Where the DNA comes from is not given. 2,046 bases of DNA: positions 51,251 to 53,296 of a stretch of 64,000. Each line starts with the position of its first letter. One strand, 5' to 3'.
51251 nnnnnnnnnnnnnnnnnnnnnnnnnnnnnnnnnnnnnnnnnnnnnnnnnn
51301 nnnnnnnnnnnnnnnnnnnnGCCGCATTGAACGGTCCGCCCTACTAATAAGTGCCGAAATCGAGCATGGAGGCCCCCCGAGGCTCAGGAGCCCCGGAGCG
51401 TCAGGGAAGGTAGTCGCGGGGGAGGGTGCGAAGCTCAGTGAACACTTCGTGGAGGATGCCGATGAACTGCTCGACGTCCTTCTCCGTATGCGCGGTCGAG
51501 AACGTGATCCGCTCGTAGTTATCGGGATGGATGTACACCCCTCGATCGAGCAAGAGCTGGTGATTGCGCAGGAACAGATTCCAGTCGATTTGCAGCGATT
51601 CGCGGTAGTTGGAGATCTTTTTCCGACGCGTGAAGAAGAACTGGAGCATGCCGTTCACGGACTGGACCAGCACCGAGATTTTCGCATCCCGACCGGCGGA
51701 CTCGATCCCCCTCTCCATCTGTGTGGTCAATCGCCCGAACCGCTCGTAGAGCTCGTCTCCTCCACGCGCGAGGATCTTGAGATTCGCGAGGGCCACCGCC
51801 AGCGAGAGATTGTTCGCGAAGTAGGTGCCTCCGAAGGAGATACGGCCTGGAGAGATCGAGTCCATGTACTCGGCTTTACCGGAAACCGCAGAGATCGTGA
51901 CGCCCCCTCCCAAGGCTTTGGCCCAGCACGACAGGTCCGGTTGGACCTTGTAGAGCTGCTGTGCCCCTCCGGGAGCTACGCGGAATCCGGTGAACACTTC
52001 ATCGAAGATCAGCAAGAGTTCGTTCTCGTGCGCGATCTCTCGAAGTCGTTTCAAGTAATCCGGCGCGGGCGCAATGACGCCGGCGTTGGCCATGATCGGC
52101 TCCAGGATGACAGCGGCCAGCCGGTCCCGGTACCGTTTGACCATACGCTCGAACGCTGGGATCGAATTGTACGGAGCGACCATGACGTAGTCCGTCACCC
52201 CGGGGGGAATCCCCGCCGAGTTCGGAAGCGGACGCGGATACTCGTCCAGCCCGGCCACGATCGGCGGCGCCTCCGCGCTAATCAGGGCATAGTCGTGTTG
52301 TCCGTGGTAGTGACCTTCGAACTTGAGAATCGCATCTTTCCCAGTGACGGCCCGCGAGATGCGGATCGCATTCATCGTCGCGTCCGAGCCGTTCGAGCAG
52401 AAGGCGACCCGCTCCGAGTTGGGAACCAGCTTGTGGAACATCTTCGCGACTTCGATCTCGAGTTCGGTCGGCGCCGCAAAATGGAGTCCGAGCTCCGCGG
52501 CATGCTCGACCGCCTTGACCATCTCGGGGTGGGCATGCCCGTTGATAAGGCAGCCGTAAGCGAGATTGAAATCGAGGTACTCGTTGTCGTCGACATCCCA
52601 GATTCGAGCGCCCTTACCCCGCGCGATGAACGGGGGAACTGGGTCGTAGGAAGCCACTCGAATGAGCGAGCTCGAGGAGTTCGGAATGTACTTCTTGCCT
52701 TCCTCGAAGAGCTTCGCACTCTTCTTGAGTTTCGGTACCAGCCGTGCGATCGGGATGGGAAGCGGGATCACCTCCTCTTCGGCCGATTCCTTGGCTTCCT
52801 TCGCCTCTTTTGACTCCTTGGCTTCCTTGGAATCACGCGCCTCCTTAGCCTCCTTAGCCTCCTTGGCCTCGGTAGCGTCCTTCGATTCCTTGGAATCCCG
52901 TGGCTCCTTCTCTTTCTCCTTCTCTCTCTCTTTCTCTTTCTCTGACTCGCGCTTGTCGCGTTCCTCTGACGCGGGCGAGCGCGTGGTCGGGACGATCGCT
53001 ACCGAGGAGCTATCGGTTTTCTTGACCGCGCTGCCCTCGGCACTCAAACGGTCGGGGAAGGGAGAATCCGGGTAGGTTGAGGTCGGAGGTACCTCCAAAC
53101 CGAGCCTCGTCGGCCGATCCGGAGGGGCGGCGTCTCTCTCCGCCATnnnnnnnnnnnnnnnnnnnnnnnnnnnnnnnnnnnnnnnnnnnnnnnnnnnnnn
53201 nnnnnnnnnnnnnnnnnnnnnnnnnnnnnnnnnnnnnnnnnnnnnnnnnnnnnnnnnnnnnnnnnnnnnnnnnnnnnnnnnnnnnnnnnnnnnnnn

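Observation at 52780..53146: HemL-like aminotransferase carries a 120-aa N-terminal extension built from a K/E-rich tandem nucleotide repeat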

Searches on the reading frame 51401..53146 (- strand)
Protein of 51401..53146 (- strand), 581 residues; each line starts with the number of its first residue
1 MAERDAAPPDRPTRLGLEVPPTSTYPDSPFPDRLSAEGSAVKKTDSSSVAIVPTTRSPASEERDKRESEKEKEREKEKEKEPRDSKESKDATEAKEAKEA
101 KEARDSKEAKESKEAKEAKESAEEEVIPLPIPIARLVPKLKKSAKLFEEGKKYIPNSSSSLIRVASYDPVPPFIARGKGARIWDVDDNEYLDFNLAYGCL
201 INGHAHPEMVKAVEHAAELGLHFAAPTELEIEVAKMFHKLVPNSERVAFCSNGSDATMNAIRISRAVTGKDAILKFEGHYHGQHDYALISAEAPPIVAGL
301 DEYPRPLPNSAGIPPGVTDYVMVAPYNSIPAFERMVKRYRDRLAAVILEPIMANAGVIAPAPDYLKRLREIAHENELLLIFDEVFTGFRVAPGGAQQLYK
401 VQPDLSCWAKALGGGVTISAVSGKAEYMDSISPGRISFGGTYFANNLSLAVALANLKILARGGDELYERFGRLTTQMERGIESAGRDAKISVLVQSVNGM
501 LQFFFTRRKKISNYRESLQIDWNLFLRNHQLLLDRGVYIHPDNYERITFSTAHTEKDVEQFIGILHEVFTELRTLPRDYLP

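Call 4: search_protein_families(library=pfam, proteins=[window:51401-53146:-], max_evalue=0.01)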
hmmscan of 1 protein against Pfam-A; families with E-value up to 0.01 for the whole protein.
window:51401-53146:- (581 aa): 2 families
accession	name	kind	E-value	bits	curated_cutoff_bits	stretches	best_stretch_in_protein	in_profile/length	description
PF00202.27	Aminotran_3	-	1.8e-63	215.1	30.5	1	167-542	6-374/403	Aminotransferase class-III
PF00155.27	Aminotran_1_2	-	0.00045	19.9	19.7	1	343-563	147-359/361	Aminotransferase class I and II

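Call 5: search_protein_families(library=ncbifam, proteins=[window:51401-53146:-], max_evalue=0.01)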
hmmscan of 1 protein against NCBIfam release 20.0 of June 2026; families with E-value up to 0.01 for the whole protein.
window:51401-53146:- (581 aa): 70 families (the best 25 are shown)
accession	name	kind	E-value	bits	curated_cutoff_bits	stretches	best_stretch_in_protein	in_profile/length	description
NF000818.0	PRK00062.1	subfamily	1.7e-122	409.2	398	1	140-572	3-427/429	glutamate-1-semialdehyde 2,1-aminomutase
TIGR00713.1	hemL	equivalog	1.7e-121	405.9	527.3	1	142-571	1-422/423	glutamate-1-semialdehyde 2,1-aminomutase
NF041362.1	GntE_guanitoxin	equivalog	1.6e-109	366.3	525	1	139-560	4-424/426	guanitoxin biosynthesis PLP-dependent transaminase GntE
NF009055.0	PRK12389.1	equivalog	2.6e-107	359.1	637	1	141-572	4-428/431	glutamate-1-semialdehyde 2,1-aminomutase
NF001864.0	PRK00615.1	equivalog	3.3e-72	243.4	706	1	140-560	4-417/433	glutamate-1-semialdehyde aminotransferase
NF004856.0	PRK06209.1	equivalog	2.4e-69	234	486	1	140-569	8-413/450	glutamate-1-semialdehyde 2,1-aminomutase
NF005453.0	PRK07046.1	subfamily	5.1e-51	173.7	425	1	169-572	56-451/453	transaminase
NF005272.0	PRK06777.1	equivalog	1.8e-47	161.9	725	1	173-568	25-418/421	4-aminobutyrate--2-oxoglutarate transaminase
TIGR00707.1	argD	subfamily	3.1e-47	161.2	410.05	1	164-486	3-311/381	acetylornithine/succinylornithine family transaminase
NF005985.0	PRK08088.1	equivalog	1.8e-45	155.4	713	1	171-572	24-424/426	4-aminobutyrate--2-oxoglutarate transaminase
TIGR00700.1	GABAtrnsam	equivalog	1.8e-45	155.3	506.65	1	171-478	16-330/420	4-aminobutyrate--2-oxoglutarate transaminase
NF005692.0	PRK07495.1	equivalog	2.4e-45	154.9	724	1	174-484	26-337/425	4-aminobutyrate--2-oxoglutarate transaminase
NF049976.1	AmadipTransam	equivalog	1.3e-43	149.5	650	1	173-468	17-313/416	2-aminoadipate transaminase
NF005993.0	PRK08117.1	subfamily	2e-43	148.6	574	1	174-572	29-430/433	aspartate aminotransferase family protein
TIGR01885.1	Orn_aminotrans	equivalog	3.1e-43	148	378.4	1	166-508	15-347/402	ornithine--oxo-acid transaminase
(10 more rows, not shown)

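Call 10: find_homologous_proteins(query=window:51401-53146:-)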
Query window:51401-53146:- (581 aa): 2600 proteins with E <= 0.001 among 8000 candidates; the best 120 are listed.
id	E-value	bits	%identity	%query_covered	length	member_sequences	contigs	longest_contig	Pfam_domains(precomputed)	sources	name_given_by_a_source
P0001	0.0e+0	1194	90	100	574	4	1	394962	PF00202.28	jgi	jgi:glutamate-1-semialdehyde 2,1-aminomutase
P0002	0.0e+0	1181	90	100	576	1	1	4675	PF00202.28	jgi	jgi:glutamate-1-semialdehyde 2,1-aminomutase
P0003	2.4e-277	939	88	78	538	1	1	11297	PF00202.28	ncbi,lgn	-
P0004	4.7e-277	938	80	87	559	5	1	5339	PF00202.28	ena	-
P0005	7.4e-277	937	80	87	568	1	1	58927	PF00202.28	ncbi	-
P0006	4.4e-276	935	73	100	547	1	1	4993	PF00202.28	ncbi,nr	ncbi:MAG: glutamate-1-semialdehyde 2,1-aminomutase [Thermoplasmata archaeon]|nr:glutamate-1-semialde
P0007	1.0e-275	934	82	85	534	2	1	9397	PF00155.28,PF00202.28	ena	-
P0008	1.7e-274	930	73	100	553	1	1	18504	PF00202.28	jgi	jgi:glutamate-1-semialdehyde 2,1-aminomutase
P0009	3.1e-274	929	82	84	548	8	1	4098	PF00155.28,PF00202.28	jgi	jgi:glutamate-1-semialdehyde 2,1-aminomutase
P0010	7.7e-274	928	73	100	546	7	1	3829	PF00202.28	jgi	jgi:glutamate-1-semialdehyde 2,1-aminomutase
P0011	1.8e-273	926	76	94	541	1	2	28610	PF00202.28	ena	-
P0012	2.7e-273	926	83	82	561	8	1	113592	PF00202.28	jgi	jgi:glutamate-1-semialdehyde 2,1-aminomutase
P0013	4.4e-273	925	82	84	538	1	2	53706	PF00202.28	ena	-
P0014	4.7e-273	925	80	87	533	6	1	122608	PF00155.28,PF00202.28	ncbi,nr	ncbi:MAG: aspartate aminotransferase family protein [Thermoplasmata archaeon]|nr:aspartate aminotran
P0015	4.9e-273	925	86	79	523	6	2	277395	PF00202.28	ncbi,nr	ncbi:MAG: aspartate aminotransferase family protein [Thermoplasmata archaeon]|nr:aspartate aminotran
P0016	5.3e-273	925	79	91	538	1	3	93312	PF00155.28,PF00202.28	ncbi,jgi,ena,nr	ncbi:MAG TPA: glutamate-1-semialdehyde 2,1-aminomutase [Thermoplasmata archaeon]|nr:glutamate-1-semi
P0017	7.0e-273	924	75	96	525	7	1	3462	PF00202.28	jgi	jgi:glutamate-1-semialdehyde 2,1-aminomutase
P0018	3.6e-272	922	73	100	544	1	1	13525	PF00202.28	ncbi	-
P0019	6.8e-272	921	71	100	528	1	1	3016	PF00202.28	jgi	jgi:glutamate-1-semialdehyde 2,1-aminomutase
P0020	8.2e-272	921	74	100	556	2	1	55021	PF00155.28,PF00202.28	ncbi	-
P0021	1.1e-271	920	86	78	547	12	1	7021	PF00155.28,PF00202.28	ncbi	-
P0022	1.1e-271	920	79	87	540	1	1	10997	PF00155.28,PF00202.28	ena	-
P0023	1.2e-271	920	81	83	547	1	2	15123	PF00202.28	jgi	jgi:glutamate-1-semialdehyde 2,1-aminomutase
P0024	1.6e-271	920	85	79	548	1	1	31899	PF00202.28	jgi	jgi:glutamate-1-semialdehyde 2,1-aminomutase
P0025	1.7e-271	920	83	79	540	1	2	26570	PF00202.28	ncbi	-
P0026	2.4e-271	919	81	85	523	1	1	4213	PF00155.28,PF00202.28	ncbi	-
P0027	2.9e-271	919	85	80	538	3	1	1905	PF00202.28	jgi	jgi:glutamate-1-semialdehyde 2,1-aminomutase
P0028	3.3e-271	919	83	81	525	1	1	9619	PF00202.28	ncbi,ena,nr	ncbi:MAG TPA: glutamate-1-semialdehyde 2,1-aminomutase [Thermoplasmata archaeon]|nr:glutamate-1-semi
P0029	6.7e-271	918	82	80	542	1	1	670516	PF00202.28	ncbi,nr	ncbi:MAG: aspartate aminotransferase family protein [Thermoplasmata archaeon]|nr:aspartate aminotran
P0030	8.1e-271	918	86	78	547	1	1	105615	PF00202.28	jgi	jgi:glutamate-1-semialdehyde 2,1-aminomutase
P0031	1.5e-270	917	86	79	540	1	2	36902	PF00155.28,PF00202.28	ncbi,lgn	ncbi:MAG: aspartate aminotransferase family protein [Thermoplasmata archaeon]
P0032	1.7e-270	917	80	86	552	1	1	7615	PF00202.28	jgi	jgi:glutamate-1-semialdehyde 2,1-aminomutase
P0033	1.9e-270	916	79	86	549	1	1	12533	PF00155.28,PF00202.28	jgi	jgi:glutamate-1-semialdehyde 2,1-aminomutase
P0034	2.0e-270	916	83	82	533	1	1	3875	PF00202.28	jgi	jgi:glutamate-1-semialdehyde 2,1-aminomutase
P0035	2.1e-270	916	81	84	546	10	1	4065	PF00202.28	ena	-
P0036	2.7e-270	916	85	79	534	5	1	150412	PF00202.28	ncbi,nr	ncbi:MAG: aspartate aminotransferase family protein [Thermoplasmata archaeon]|nr:aspartate aminotran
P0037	3.1e-270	916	82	84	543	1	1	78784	PF00155.28,PF00202.28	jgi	jgi:glutamate-1-semialdehyde 2,1-aminomutase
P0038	5.1e-270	915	74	100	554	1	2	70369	PF00202.28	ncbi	-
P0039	5.6e-270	915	79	87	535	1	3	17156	PF00155.28,PF00202.28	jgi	jgi:glutamate-1-semialdehyde 2,1-aminomutase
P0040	1.1e-269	914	73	100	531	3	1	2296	PF00202.28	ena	-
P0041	2.0e-269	913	80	85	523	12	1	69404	PF00155.28,PF00202.28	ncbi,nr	ncbi:MAG: aspartate aminotransferase family protein [Thermoplasmata archaeon]|nr:aspartate aminotran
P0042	2.2e-269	913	73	98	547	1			PF00202.28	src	-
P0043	3.3e-269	912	83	78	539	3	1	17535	PF00202.28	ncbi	-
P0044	6.7e-269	911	78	86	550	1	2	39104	PF00202.28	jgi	jgi:glutamate-1-semialdehyde 2,1-aminomutase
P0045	6.8e-269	911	85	81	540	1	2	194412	PF00155.28,PF00202.28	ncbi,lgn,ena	ncbi:MAG: aspartate aminotransferase family protein [Thermoplasmata archaeon]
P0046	7.9e-269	911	82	78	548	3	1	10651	PF00155.28,PF00202.28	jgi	-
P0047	8.3e-269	911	75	88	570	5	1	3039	PF00155.28,PF00202.28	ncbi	-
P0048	9.6e-269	911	80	83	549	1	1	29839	PF00202.28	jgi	jgi:glutamate-1-semialdehyde 2,1-aminomutase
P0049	1.3e-268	910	85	79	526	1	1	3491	PF00155.28,PF00202.28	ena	-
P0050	1.3e-268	910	85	77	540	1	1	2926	PF00202.28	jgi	jgi:glutamate-1-semialdehyde 2,1-aminomutase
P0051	1.5e-268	910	85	77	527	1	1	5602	PF00202.28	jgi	jgi:glutamate-1-semialdehyde 2,1-aminomutase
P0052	1.9e-268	910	79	87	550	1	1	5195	PF00155.28,PF00202.28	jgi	jgi:glutamate-1-semialdehyde 2,1-aminomutase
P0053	2.4e-268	909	85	78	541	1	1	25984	PF00155.28,PF00202.28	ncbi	-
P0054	4.2e-268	909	85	78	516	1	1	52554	PF00155.28,PF00202.28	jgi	jgi:glutamate-1-semialdehyde 2,1-aminomutase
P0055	4.4e-268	909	83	78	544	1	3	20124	PF00202.28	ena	-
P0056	4.4e-268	909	81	84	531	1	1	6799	PF00202.28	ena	-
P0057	5.7e-268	908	84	78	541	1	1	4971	PF00155.28,PF00202.28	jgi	jgi:glutamate-1-semialdehyde 2,1-aminomutase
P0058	5.9e-268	908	86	77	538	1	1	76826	PF00202.28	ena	-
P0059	6.0e-268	908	83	82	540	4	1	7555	PF00155.28,PF00202.28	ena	-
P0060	6.3e-268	908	80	83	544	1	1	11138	PF00202.28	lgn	-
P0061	8.2e-268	908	80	84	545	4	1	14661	PF00202.28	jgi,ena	-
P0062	8.2e-268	908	80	83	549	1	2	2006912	PF00202.28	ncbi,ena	ncbi:MAG: aspartate aminotransferase family protein [Thermoplasmata archaeon]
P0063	1.1e-267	907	86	78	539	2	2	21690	PF00155.28,PF00202.28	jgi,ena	-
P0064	1.5e-267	907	83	83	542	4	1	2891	PF00155.28,PF00202.28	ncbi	-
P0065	1.8e-267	907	85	78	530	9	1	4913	PF00155.28,PF00202.28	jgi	jgi:glutamate-1-semialdehyde 2,1-aminomutase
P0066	1.8e-267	907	80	82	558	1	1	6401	PF00155.28,PF00202.28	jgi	jgi:glutamate-1-semialdehyde 2,1-aminomutase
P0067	2.0e-267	906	79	82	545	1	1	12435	PF00202.28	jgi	jgi:glutamate-1-semialdehyde 2,1-aminomutase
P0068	2.0e-267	906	83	80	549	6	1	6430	PF00155.28,PF00202.28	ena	-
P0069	2.0e-267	906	85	77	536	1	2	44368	PF00202.28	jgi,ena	-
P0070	2.1e-267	906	71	100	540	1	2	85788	PF00202.28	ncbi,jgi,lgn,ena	jgi:glutamate-1-semialdehyde 2,1-aminomutase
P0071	2.4e-267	906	83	82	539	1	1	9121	PF00155.28,PF00202.28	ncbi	-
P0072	2.6e-267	906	81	82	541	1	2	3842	PF00202.28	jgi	jgi:glutamate-1-semialdehyde 2,1-aminomutase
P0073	2.7e-267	906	85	77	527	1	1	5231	PF00202.28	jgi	jgi:glutamate-1-semialdehyde 2,1-aminomutase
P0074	4.9e-267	905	79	87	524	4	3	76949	PF00155.28,PF00202.28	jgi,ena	-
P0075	6.0e-267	905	82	83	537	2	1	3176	PF00202.28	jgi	jgi:glutamate-1-semialdehyde 2,1-aminomutase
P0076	9.6e-267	904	78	86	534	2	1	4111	PF00155.28,PF00202.28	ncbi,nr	ncbi:MAG TPA: aspartate aminotransferase family protein, partial [Thermoplasmata archaeon]|nr:aspart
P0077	1.0e-266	904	82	82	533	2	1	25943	PF00202.28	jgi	jgi:glutamate-1-semialdehyde 2,1-aminomutase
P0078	1.4e-266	904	83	77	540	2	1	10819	PF00202.28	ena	-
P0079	1.6e-266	903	84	80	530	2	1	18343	PF00202.28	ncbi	-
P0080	1.9e-266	903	80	87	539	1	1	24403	PF00202.28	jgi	jgi:glutamate-1-semialdehyde 2,1-aminomutase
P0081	2.1e-266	903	80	83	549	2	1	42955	PF00202.28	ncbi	-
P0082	2.2e-266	903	78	84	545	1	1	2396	PF00202.28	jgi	jgi:glutamate-1-semialdehyde 2,1-aminomutase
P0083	2.5e-266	903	78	88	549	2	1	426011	PF00155.28,PF00202.28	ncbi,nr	ncbi:MAG TPA: aspartate aminotransferase family protein [Thermoplasmata archaeon]|nr:aspartate amino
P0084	2.7e-266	903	79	88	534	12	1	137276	PF00155.28,PF00202.28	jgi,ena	-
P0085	3.4e-266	902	86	77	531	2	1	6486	PF00155.28,PF00202.28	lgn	-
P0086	3.8e-266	902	84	80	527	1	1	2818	PF00202.28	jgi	jgi:glutamate-1-semialdehyde 2,1-aminomutase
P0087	4.3e-266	902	82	82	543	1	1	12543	PF00155.28,PF00202.28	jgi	jgi:glutamate-1-semialdehyde 2,1-aminomutase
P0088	4.9e-266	902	85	77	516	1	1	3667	PF00202.28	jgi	jgi:glutamate-1-semialdehyde 2,1-aminomutase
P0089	6.9e-266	901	82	81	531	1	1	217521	PF00202.28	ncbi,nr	ncbi:MAG: aspartate aminotransferase family protein [Thermoplasmata archaeon]|nr:aspartate aminotran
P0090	7.3e-266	901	84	78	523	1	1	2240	PF00155.28,PF00202.28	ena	-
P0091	7.6e-266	901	80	83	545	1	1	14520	PF00202.28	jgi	jgi:glutamate-1-semialdehyde 2,1-aminomutase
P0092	8.3e-266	901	82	81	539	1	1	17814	PF00202.28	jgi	-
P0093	9.6e-266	901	83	81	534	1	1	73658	PF00202.28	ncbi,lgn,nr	ncbi:MAG TPA: glutamate-1-semialdehyde 2,1-aminomutase [Thermoplasmata archaeon]|nr:glutamate-1-semi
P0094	1.3e-265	900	76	87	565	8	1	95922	PF00202.28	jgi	-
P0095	1.3e-265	900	84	79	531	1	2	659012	PF00155.28,PF00202.28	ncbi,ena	-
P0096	1.9e-265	900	80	84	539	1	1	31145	PF00155.28,PF00202.28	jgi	jgi:glutamate-1-semialdehyde 2,1-aminomutase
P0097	1.9e-265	900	85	78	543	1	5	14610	PF00155.28,PF00202.28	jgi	jgi:glutamate-1-semialdehyde 2,1-aminomutase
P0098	3.2e-265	899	81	84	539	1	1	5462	PF00155.28,PF00202.28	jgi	-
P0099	7.2e-265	898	82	80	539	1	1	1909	PF00202.28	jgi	jgi:glutamate-1-semialdehyde 2,1-aminomutase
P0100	7.3e-265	898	83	81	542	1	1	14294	PF00155.28,PF00202.28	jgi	jgi:glutamate-1-semialdehyde 2,1-aminomutase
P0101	1.1e-264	897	84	78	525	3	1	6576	PF00155.28,PF00202.28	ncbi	-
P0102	1.1e-264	897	80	84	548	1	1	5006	PF00155.28,PF00202.28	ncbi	-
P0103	1.2e-264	897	75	85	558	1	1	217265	PF00202.28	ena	-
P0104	1.5e-264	897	80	82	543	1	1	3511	PF00155.28,PF00202.28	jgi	jgi:glutamate-1-semialdehyde 2,1-aminomutase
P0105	1.8e-264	897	86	78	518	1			PF00202.28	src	-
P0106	2.2e-264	896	81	83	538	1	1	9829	PF00202.28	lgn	-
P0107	2.2e-264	896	84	78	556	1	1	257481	PF00155.28,PF00202.28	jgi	jgi:glutamate-1-semialdehyde 2,1-aminomutase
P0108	2.4e-264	896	72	97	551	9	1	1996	PF00155.28,PF00202.28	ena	-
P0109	2.6e-264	896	84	79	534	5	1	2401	PF00202.28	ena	-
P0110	3.2e-264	896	82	82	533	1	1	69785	PF00155.28,PF00202.28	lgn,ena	-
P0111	3.2e-264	896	83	80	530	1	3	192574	PF00202.28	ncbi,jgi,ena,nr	ncbi:MAG TPA: aspartate aminotransferase family protein [Thermoplasmata archaeon]|jgi:glutamate-1-se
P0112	3.9e-264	896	85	78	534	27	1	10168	PF00155.28,PF00202.28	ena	-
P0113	6.1e-264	895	80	84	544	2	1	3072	PF00155.28,PF00202.28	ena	-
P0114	8.2e-264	894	79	84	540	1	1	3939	PF00155.28,PF00202.28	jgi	jgi:glutamate-1-semialdehyde 2,1-aminomutase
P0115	8.3e-264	894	84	78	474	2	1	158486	PF00155.28,PF00202.28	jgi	-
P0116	8.5e-264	894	85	77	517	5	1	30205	PF00202.28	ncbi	-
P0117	9.5e-264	894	78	86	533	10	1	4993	PF00155.28,PF00202.28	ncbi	-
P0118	1.0e-263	894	76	85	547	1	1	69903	PF00202.28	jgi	jgi:glutamate-1-semialdehyde 2,1-aminomutase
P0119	1.3e-263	894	81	83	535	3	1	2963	PF00155.28,PF00202.28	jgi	jgi:glutamate-1-semialdehyde 2,1-aminomutase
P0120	1.8e-263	893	81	83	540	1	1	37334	PF00202.28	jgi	jgi:glutamate-1-semialdehyde 2,1-aminomutase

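Call 11: find_encoding_contigs(protein=window:51401-53146:-, flank=3000)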
Protein window:51401-53146:- (581 aa): 3 contigs read that carry it; 3 places shown.
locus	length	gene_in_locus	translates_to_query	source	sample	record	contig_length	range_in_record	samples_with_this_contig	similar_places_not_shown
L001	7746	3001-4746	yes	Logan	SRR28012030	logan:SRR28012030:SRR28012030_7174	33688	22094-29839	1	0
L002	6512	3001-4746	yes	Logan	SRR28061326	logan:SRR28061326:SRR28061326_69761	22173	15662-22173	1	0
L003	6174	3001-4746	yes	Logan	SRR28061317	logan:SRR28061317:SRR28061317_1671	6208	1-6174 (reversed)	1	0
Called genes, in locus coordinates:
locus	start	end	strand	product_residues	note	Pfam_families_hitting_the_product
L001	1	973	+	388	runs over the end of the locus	PF00528:BPD_transp_1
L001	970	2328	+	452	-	PF00890:FAD_binding_2 (weak), PF01593:Amino_oxidase, PF12831:FAD_oxidored, PF13450:NAD_binding_8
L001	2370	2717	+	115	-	PF02311:AraC_binding (weak), PF07883:Cupin_2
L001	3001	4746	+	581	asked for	-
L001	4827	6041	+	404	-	PF00005:ABC_tran, PF13304:AAA_21 (weak), PF08352:oligo_HPY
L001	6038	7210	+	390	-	PF00005:ABC_tran, PF13304:AAA_21 (faint), PF08352:oligo_HPY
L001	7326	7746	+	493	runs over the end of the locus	PF00171:Aldedh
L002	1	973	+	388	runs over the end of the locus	PF00528:BPD_transp_1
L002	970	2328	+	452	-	PF00890:FAD_binding_2 (weak), PF01593:Amino_oxidase, PF12831:FAD_oxidored, PF13450:NAD_binding_8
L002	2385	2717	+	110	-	PF02311:AraC_binding (weak), PF07883:Cupin_2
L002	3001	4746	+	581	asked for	-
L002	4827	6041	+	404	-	PF00005:ABC_tran, PF13304:AAA_21 (weak), PF08352:oligo_HPY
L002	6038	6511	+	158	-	?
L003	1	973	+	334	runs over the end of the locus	?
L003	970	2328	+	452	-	PF00890:FAD_binding_2 (weak), PF01593:Amino_oxidase, PF12831:FAD_oxidored, PF13450:NAD_binding_8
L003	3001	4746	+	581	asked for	-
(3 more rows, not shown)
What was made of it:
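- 51401..53146 (-): Complete CDS, 581 aa plus stop: GSAM-like class-III aminotransferase with N-terminal tail. The exact protein is found on three independent Logan assemblies (call 11).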
